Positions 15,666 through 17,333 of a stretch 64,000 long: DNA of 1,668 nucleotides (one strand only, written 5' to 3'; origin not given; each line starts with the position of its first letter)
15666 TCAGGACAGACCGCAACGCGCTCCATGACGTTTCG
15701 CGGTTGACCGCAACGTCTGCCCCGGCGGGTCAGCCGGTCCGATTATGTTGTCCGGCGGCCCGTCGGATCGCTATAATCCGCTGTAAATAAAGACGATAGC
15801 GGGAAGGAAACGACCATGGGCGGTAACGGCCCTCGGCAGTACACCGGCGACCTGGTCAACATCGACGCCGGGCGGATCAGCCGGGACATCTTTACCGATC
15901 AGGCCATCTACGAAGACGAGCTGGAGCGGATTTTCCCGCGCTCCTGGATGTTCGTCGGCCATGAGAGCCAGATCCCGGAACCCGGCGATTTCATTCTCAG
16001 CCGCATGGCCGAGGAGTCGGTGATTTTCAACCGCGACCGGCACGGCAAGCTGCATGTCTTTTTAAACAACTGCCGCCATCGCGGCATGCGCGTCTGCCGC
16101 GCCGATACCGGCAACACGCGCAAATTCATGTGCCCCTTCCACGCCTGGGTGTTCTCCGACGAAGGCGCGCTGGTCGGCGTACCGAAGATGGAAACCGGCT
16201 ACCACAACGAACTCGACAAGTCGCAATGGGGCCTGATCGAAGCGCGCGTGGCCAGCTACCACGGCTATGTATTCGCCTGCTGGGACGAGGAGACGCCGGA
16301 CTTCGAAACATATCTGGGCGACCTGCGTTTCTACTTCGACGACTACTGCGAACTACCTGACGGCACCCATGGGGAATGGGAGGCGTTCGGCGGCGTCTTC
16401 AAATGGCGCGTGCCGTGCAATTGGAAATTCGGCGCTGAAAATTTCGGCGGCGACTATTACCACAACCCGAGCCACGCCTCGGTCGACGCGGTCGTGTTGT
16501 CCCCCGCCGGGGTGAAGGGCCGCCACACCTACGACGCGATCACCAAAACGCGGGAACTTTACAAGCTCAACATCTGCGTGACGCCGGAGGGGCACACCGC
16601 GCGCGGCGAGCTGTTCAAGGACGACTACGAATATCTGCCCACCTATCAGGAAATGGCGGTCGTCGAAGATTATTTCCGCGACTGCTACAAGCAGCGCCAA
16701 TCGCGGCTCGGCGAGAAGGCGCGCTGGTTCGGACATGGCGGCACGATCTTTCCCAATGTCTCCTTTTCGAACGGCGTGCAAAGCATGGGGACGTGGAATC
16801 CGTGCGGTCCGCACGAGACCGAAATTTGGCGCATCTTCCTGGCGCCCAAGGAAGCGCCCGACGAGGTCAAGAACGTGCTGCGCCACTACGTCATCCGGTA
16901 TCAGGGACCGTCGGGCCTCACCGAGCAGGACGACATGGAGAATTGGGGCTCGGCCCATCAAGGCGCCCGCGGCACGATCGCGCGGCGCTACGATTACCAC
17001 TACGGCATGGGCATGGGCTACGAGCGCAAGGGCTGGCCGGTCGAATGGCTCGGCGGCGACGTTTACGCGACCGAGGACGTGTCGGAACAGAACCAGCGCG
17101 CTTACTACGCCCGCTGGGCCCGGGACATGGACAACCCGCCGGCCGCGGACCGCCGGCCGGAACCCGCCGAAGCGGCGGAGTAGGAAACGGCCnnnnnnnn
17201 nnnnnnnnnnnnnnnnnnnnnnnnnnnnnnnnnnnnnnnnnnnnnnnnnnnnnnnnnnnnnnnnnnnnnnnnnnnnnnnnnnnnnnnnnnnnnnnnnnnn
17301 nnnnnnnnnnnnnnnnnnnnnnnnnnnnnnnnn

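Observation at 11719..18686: Compact divergent Rieske-oxygenase / extradiol-dioxygenase cluster with anion transporters but no electron-transfer partners, hydrolase or regulator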

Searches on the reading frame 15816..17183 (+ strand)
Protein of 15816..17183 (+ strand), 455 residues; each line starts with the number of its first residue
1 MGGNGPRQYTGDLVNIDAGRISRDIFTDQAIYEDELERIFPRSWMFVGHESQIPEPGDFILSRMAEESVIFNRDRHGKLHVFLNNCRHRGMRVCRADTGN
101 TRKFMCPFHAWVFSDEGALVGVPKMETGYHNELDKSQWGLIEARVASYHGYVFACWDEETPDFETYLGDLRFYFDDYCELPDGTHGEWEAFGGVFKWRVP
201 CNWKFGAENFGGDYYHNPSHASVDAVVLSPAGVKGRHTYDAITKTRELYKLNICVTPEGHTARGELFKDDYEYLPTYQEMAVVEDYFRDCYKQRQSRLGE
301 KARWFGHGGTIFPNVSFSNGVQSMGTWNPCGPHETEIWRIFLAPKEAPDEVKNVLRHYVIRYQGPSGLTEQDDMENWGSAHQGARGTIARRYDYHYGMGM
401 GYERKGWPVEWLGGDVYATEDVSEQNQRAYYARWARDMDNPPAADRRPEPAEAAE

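Call 3: search_protein_families(library=pfam, proteins=[window:15816-17183:+])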
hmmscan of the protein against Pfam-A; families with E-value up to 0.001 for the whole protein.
window:15816-17183:+ (455 aa): 2 families
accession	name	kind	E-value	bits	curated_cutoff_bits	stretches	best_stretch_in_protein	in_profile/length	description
PF00355.32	Rieske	-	6.2e-17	61.7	20.3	1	43-127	1-83/88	Rieske [2Fe-2S] domain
PF00848.25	Ring_hydroxyl_A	-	8.8e-14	52.3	24.9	1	195-396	10-180/208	Ring hydroxylating alpha subunit (catalytic domain)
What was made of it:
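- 15816..17183 (+): Rieske non-heme-iron oxygenase alpha subunit (455 aa), toluene/biphenyl/phenylpropionate-like, uncharacterised marine clade. PF00355 plus PF00848 (call 3).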

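Call 4: search_protein_families(library=ncbifam, proteins=[window:15816-17183:+])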
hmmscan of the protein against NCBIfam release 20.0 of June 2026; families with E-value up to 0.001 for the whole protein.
window:15816-17183:+ (455 aa): 6 families
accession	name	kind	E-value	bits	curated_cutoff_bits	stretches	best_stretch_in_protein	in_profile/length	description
NF042946.1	3PPDioc_HcaE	equivalog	2e-104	350.1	830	1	12-436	7-427/450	3-phenylpropionate/cinnamic acid dioxygenase subunit alpha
TIGR03228.1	anthran_1_2_A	equivalog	5.3e-45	153.9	671.9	1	20-238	15-231/438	anthranilate 1,2-dioxygenase large subunit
TIGR03229.1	benzo_1_2_benA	equivalog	1.1e-41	143.2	780.95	1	20-394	15-383/433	benzoate 1,2-dioxygenase large subunit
NF041684.1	ant_diox_AndAc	equivalog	2.7e-36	125.1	750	1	13-216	15-218/418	anthranilate 1,2-dioxygenase large subunit AndAc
NF058607.1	GlBtMonoOxGbcA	equivalog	7.6e-33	113.5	670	1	23-220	35-222/420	glycine betaine monooxygenase oxygenase subunit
NF052579.1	BetMthstMoxSdmAMthl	equivalog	0.00041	19.4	600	1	56-123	29-95/351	4beta-methylsterol monooxygenase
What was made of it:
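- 15816..17183 (+): HcaE model at 350 bits against an 830 cutoff (call 4).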

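Call 8: find_homologous_proteins(query=window:15816-17183:+, max_evalue=1e-30)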
Query window:15816-17183:+ (455 aa): 3622 proteins with E <= 1e-30 among 7726 candidates; the best 120 are listed.
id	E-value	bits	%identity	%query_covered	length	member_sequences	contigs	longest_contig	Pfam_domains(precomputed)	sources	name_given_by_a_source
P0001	9.9e-286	966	85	100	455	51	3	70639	PF00355.33,PF00848.26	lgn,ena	-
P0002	7.3e-282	953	85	100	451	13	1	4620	PF00355.33,PF00848.26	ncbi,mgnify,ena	mgnify:FL=1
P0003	1.6e-275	933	84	98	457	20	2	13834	PF00355.33,PF00848.26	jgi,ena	jgi:phenylpropionate dioxygenase-like ring-hydroxylating dioxygenase large terminal subunit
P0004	5.8e-273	924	82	100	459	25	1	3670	PF00355.33,PF00848.26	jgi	-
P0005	5.1e-272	921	81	100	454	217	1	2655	PF00355.33,PF00848.26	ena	-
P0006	9.0e-268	907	80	100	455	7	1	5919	PF00355.33,PF00848.26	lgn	-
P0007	6.5e-267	904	80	100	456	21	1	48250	PF00355.33,PF00848.26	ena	-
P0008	9.4e-267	904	79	100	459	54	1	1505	PF00355.33,PF00848.26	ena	-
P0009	1.4e-260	883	81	98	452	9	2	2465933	PF00355.33,PF00848.26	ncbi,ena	-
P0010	5.1e-260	881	81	95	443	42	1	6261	PF00355.33,PF00848.26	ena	-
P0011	6.6e-259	878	77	99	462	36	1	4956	PF00355.33,PF00848.26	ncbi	-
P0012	2.9e-258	876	80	96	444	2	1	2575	PF00355.33,PF00848.26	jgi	-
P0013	1.8e-257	873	78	98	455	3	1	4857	PF00355.33,PF00848.26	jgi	-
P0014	1.3e-255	867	77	99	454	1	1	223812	PF00355.33,PF00848.26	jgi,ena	-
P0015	1.4e-253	860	76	100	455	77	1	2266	PF00355.33,PF00848.26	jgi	jgi:phenylpropionate dioxygenase-like ring-hydroxylating dioxygenase large terminal subunit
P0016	1.7e-251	853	80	92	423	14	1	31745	PF00355.33,PF00848.26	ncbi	ncbi:MAG: Rieske 2Fe-2S domain-containing protein [Alphaproteobacteria bacterium]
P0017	5.2e-251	852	78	96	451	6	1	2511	PF00355.33,PF00848.26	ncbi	-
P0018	1.9e-250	850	76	96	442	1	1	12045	PF00355.33,PF00848.26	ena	-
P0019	1.6e-249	847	76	98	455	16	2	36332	PF00355.33,PF00848.26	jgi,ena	-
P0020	3.9e-249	846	77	97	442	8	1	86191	PF00355.33,PF00848.26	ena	-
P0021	7.1e-249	845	77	96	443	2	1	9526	PF00355.33,PF00848.26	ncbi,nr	ncbi:MAG: aromatic ring-hydroxylating dioxygenase subunit alpha [Alphaproteobacteria bacterium]|nr:a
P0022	2.1e-248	843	77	96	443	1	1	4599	PF00355.33,PF00848.26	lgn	-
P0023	1.2e-247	841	77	96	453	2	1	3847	PF00355.33,PF00848.26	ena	-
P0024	1.7e-247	840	73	98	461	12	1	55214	PF00355.33,PF00848.26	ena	-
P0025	1.3e-246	837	80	93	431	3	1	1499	PF00355.33,PF00848.26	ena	-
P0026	1.4e-246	837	76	94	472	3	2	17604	PF00355.33,PF00848.26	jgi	jgi:phenylpropionate dioxygenase-like ring-hydroxylating dioxygenase large terminal subunit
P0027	1.3e-245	834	74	100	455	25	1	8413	PF00355.33,PF00848.26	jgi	jgi:phenylpropionate dioxygenase-like ring-hydroxylating dioxygenase large terminal subunit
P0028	3.1e-245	833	76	97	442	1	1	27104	PF00355.33,PF00848.26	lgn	-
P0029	3.8e-245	832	76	97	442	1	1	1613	PF00355.33,PF00848.26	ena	-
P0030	8.1e-244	828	76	95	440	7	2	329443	PF00355.33,PF00848.26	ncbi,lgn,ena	-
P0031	4.6e-243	825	73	98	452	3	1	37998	PF00355.33,PF00848.26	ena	-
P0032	5.5e-236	802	74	96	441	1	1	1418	PF00355.33,PF00848.26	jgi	jgi:phenylpropionate dioxygenase-like ring-hydroxylating dioxygenase large terminal subunit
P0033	2.9e-233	793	72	97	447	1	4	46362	PF00355.33,PF00848.26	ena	-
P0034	8.0e-232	788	73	94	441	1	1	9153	PF00355.33,PF00848.26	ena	-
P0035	2.4e-231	787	72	95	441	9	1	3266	PF00355.33,PF00848.26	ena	-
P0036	5.8e-230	782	72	95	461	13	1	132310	PF00355.33,PF00848.26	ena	-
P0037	8.5e-230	782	78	88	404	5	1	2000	PF00355.33,PF00848.26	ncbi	-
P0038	1.4e-218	745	67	95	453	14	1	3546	PF00355.33,PF00848.26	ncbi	ncbi:MAG: aromatic ring-hydroxylating dioxygenase subunit alpha [Alphaproteobacteria bacterium]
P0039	9.5e-207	706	67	94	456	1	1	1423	PF00355.33,PF00848.26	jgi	-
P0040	2.6e-205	701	83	75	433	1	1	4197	PF00848.26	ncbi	-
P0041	4.5e-196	670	61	96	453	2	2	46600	PF00355.33,PF00848.26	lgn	-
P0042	4.9e-190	651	59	97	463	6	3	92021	PF00355.33,PF00848.26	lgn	-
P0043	7.6e-167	574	56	95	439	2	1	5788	PF00355.33,PF00848.26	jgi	jgi:phenylpropionate dioxygenase-like ring-hydroxylating dioxygenase large terminal subunit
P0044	2.2e-165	569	67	80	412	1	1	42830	PF00848.26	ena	-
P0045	4.0e-165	568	56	94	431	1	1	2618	PF00355.33,PF00848.26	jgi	jgi:phenylpropionate dioxygenase-like ring-hydroxylating dioxygenase large terminal subunit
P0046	9.8e-165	567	55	96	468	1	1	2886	PF00355.33,PF00848.26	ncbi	-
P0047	5.8e-164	565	54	95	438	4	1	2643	PF00355.33,PF00848.26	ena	-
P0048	5.8e-164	565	55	96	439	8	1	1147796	PF00355.33,PF00848.26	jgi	jgi:phenylpropionate dioxygenase-like ring-hydroxylating dioxygenase large terminal subunit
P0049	3.3e-162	559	55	95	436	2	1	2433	PF00355.33,PF00848.26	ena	-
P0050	1.1e-161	557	54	97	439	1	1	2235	PF00355.33,PF00848.26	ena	-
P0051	7.1e-161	554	54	94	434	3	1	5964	PF00355.33,PF00848.26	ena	-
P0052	2.0e-157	543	54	95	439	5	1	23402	PF00355.33,PF00848.26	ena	-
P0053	4.1e-157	542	54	97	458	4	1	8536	PF00355.33,PF00848.26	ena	-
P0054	2.2e-156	540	54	96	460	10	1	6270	PF00355.33,PF00848.26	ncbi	-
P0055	2.6e-155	536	59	80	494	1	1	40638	PF00355.33,PF00848.26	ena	-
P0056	3.7e-153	529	52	96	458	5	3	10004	PF00355.33,PF00848.26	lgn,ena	-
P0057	1.3e-152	527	52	94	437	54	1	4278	PF00355.33,PF00848.26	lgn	-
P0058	5.3e-151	522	53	96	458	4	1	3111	PF00355.33,PF00848.26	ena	-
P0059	6.9e-150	518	51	94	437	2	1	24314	PF00355.33,PF00848.26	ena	-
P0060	1.4e-149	517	52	94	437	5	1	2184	PF00355.33,PF00848.26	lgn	-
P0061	7.4e-149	515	51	96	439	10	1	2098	PF00355.33,PF00848.26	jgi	jgi:phenylpropionate dioxygenase-like ring-hydroxylating dioxygenase large terminal subunit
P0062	6.9e-148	512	50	93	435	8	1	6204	PF00355.33,PF00848.26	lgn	-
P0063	1.8e-147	510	51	95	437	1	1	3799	PF00355.33,PF00848.26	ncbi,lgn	-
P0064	3.5e-147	509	50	98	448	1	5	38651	PF00355.33,PF00848.26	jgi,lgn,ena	jgi:phenylpropionate dioxygenase-like ring-hydroxylating dioxygenase large terminal subunit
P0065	6.8e-147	508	51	94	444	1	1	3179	PF00355.33,PF00848.26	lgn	-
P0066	8.4e-145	501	53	93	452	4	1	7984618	PF00355.33,PF00848.26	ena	-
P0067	1.8e-144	500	53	95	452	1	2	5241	PF00355.33,PF00848.26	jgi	jgi:phenylpropionate dioxygenase-like ring-hydroxylating dioxygenase large terminal subunit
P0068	3.1e-144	500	52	93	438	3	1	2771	PF00355.33,PF00848.26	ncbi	-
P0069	1.0e-142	495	50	95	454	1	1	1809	PF00355.33,PF00848.26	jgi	-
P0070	1.6e-142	494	50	94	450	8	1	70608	PF00355.33,PF00848.26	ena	-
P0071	1.4e-141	491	51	96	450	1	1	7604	PF00355.33,PF00848.26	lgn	-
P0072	1.6e-141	491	51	97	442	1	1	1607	PF00355.33,PF00848.26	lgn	-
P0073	1.9e-141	490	50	96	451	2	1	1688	PF00355.33,PF00848.26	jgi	-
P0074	2.1e-141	490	49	96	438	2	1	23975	PF00355.33,PF00848.26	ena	-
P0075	3.7e-141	489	52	93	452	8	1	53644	PF00355.33,PF00848.26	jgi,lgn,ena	-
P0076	3.7e-141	489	51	97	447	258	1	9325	PF00355.33,PF00848.26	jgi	-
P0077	4.1e-141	489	51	94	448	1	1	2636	PF00355.33,PF00848.26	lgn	-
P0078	4.2e-141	489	49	99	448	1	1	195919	PF00355.33,PF00848.26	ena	-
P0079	5.0e-141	489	51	96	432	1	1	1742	PF00355.33,PF00848.26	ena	-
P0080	6.5e-141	489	51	94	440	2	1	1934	PF00355.33,PF00848.26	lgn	-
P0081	8.8e-141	488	48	95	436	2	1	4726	PF00355.33,PF00848.26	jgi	jgi:phenylpropionate dioxygenase-like ring-hydroxylating dioxygenase large terminal subunit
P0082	1.0e-140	488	51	96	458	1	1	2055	PF00355.33,PF00848.26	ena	-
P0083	1.9e-140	487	51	92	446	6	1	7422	PF00355.33,PF00848.26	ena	-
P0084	3.9e-140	486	50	96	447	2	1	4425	PF00355.33,PF00848.26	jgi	jgi:phenylpropionate dioxygenase-like ring-hydroxylating dioxygenase large terminal subunit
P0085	4.1e-140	486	52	93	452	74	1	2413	PF00355.33,PF00848.26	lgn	-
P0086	4.2e-140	486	49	95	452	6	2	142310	PF00355.33,PF00848.26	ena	-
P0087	7.5e-140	485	51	96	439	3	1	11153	PF00355.33,PF00848.26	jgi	jgi:phenylpropionate dioxygenase-like ring-hydroxylating dioxygenase large terminal subunit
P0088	1.0e-139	485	51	96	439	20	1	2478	PF00355.33,PF00848.26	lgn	-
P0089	1.3e-139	484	48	96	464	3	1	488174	PF00355.33,PF00848.26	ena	-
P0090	1.3e-139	484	51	94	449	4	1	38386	PF00355.33,PF00848.26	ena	-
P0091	1.4e-139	484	48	97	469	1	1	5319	PF00355.33,PF00848.26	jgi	jgi:phenylpropionate dioxygenase-like ring-hydroxylating dioxygenase large terminal subunit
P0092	1.6e-139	484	51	95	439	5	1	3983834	PF00355.33,PF00848.26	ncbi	-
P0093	1.9e-139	484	49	95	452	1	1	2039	PF00355.33,PF00848.26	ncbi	-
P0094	2.6e-139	483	48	94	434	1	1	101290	PF00355.33,PF00848.26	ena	-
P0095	3.5e-139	483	50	96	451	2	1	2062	PF00355.33,PF00848.26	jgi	-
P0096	3.5e-139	483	50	94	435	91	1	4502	PF00355.33,PF00848.26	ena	-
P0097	3.7e-139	483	49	98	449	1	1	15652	PF00355.33,PF00848.26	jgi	-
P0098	4.0e-139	483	50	96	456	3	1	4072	PF00355.33,PF00848.26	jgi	jgi:phenylpropionate dioxygenase-like ring-hydroxylating dioxygenase large terminal subunit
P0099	4.5e-139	482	48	93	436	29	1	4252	PF00355.33,PF00848.26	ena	-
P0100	6.4e-139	482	48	97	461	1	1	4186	PF00355.33,PF00848.26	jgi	jgi:phenylpropionate dioxygenase-like ring-hydroxylating dioxygenase large terminal subunit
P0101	6.8e-139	482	48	94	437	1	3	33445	PF00355.33,PF00848.26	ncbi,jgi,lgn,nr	ncbi:MAG TPA: Rieske 2Fe-2S domain-containing protein [Candidatus Binatia bacterium]|nr:Rieske 2Fe-2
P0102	8.9e-139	481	52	94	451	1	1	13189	PF00355.33,PF00848.26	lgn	-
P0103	1.2e-138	481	50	94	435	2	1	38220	PF00355.33,PF00848.26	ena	-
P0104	1.2e-138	481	51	94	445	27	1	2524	PF00355.33,PF00848.26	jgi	jgi:phenylpropionate dioxygenase-like ring-hydroxylating dioxygenase large terminal subunit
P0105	1.3e-138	481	49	96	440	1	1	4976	PF00355.33,PF00848.26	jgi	jgi:phenylpropionate dioxygenase-like ring-hydroxylating dioxygenase large terminal subunit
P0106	1.4e-138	481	51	95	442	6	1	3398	PF00355.33,PF00848.26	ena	-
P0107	1.7e-138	481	49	95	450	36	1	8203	PF00355.33,PF00848.26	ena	-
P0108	2.1e-138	480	50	94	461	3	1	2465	PF00355.33,PF00848.26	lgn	-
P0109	2.8e-138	480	49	96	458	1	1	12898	PF00355.33,PF00848.26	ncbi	-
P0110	3.3e-138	480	49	95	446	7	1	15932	PF00355.33,PF00848.26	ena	-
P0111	4.2e-138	479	50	96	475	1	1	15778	PF00355.33,PF00848.26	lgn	-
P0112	5.0e-138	479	49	96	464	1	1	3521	PF00355.33,PF00848.26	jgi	-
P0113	5.7e-138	479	50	95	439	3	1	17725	PF00355.33,PF00848.26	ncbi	-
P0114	6.6e-138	479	51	94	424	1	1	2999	PF00355.33,PF00848.26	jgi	jgi:phenylpropionate dioxygenase-like ring-hydroxylating dioxygenase large terminal subunit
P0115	7.3e-138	478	51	94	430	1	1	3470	PF00355.33,PF00848.26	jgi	jgi:phenylpropionate dioxygenase-like ring-hydroxylating dioxygenase large terminal subunit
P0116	7.6e-138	478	46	92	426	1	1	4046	PF00355.33,PF00848.26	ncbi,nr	ncbi:MAG: Rieske 2Fe-2S domain-containing protein [Chloroflexi bacterium]|nr:Rieske 2Fe-2S domain-co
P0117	7.6e-138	478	51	94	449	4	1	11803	PF00355.33,PF00848.26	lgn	-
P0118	8.4e-138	478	50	94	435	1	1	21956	PF00355.33,PF00848.26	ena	-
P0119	9.0e-138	478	49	94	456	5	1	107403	PF00355.33,PF00848.26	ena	-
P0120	1.0e-137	478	50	94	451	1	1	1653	PF00355.33,PF00848.26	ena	-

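Call 9: search_solved_structures(query=window:15816-17183:+, max_evalue=1e-10)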
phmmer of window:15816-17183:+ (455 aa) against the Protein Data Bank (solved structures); distinct sequences matched with E-value up to 1e-10: 29.
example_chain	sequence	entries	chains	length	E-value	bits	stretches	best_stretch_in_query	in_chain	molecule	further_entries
1uli_A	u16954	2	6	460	9.2e-89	301.6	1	11-444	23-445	biphenyl dioxygenase large subunit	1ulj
5aeu_A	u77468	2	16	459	3.8e-86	293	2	12-223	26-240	BIPHENYL DIOXYGENASE SUBUNIT ALPHA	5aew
8k0a_A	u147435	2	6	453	4e-86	292.9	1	13-436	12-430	3-phenylpropionate/cinnamic acid dioxygenase subunit alpha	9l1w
2yfi_A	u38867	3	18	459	1e-84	288.3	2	12-223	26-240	BIPHENYL DIOXYGENASE SUBUNIT ALPHA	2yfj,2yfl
2xsh_A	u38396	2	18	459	2.9e-84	286.7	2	12-223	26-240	BIPHENYL DIOXYGENASE SUBUNIT ALPHA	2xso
2xr8_A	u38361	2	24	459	9.8e-84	285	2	12-223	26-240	BIPHENYL DIOXYGENASE SUBUNIT ALPHA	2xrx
3en1_A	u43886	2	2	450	1.1e-83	284.9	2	15-223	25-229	Benzene 1,2-dioxygenase subunit alpha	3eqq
2gbw_A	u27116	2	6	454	1.3e-79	271.5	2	19-223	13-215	Biphenyl 2,3-Dioxygenase Alpha Subunit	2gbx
3gzx_A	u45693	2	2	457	3e-79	270.2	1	13-442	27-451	Biphenyl dioxygenase subunit alpha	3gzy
1wql_A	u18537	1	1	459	8.3e-78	265.5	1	13-441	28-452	iron-sulfur protein large subunit of cumene dioxygenase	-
2ckf_A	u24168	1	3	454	7.6e-77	262.3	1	18-444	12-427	RING-HYDROXYLATING DIOXYGENASE ALPHA SUBUNIT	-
9vdb_A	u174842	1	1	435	4e-71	243.4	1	11-435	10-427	Ring hydroxylating dioxygenase, alpha subunit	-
2b1x_A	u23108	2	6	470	1.1e-68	235.3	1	22-438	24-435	naphthalene dioxygenase large subunit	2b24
9jp5_A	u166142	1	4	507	8.1e-65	222.6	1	9-442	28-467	Phthalate 3,4-dioxygenase alpha subunit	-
5xbp_A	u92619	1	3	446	3.8e-57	197.3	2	25-224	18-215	3NT oxygenase alpha subunit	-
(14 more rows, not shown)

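Call 10: find_encoding_contigs(protein=P0009, flank=10000, max_places=3)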
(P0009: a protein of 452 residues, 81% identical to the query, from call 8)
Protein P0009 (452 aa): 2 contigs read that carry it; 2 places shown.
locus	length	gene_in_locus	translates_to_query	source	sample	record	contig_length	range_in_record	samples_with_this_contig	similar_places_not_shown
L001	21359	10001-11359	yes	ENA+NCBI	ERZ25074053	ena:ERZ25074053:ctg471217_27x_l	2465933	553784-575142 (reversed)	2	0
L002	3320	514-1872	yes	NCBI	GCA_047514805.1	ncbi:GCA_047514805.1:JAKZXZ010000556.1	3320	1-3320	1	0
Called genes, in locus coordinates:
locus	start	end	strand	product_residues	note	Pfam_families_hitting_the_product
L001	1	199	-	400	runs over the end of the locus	PF07690:MFS_1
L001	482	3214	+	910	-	PF13307:Helicase_C_2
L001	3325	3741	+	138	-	PF05099:TerB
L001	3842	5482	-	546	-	PF01946:Thi4 (faint), PF00743:FMO-like, PF01266:DAO (faint), PF03486:HI0933_like (faint), PF07992:Pyr_redox_2, PF13450:NAD_binding_8, PF13738:Pyr_redox_3, PF13434:Lys_Orn_oxgnase (faint)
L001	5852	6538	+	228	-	PF02798:GST_N, PF13409:GST_N_2, PF13417:GST_N_3, PF13410:GST_C_2 (faint), PF00043:GST_C (weak)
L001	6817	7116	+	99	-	-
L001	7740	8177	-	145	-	PF04828:GFA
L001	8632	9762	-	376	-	PF01717:Meth_synt_2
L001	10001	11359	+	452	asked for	PF00355:Rieske, PF00848:Ring_hydroxyl_A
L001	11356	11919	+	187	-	PF00866:Ring_hydroxyl_B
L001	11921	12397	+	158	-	-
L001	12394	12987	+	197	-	PF02627:CMD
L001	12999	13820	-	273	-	PF13340:DUF4096, PF01609:DDE_Tnp_1, PF13586:DDE_Tnp_1_2 (weak)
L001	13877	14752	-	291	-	PF13340:DUF4096, PF01609:DDE_Tnp_1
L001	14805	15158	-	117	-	PF20319:DUF6614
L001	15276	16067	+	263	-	PF12840:HTH_20 (weak)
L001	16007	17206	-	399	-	PF02771:Acyl-CoA_dh_N, PF02770:Acyl-CoA_dh_M, PF00441:Acyl-CoA_dh_1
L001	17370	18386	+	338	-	PF01965:DJ-1_PfpI, PF00165:HTH_AraC (weak), PF12833:HTH_18, PF00165:HTH_AraC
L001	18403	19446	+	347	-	PF08240:ADH_N, PF00107:ADH_zinc_N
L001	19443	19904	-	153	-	PF02580:Tyr_Deacylase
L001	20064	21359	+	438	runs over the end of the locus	PF04116:FA_hydroxylase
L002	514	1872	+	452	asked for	PF00355:Rieske, PF00848:Ring_hydroxyl_A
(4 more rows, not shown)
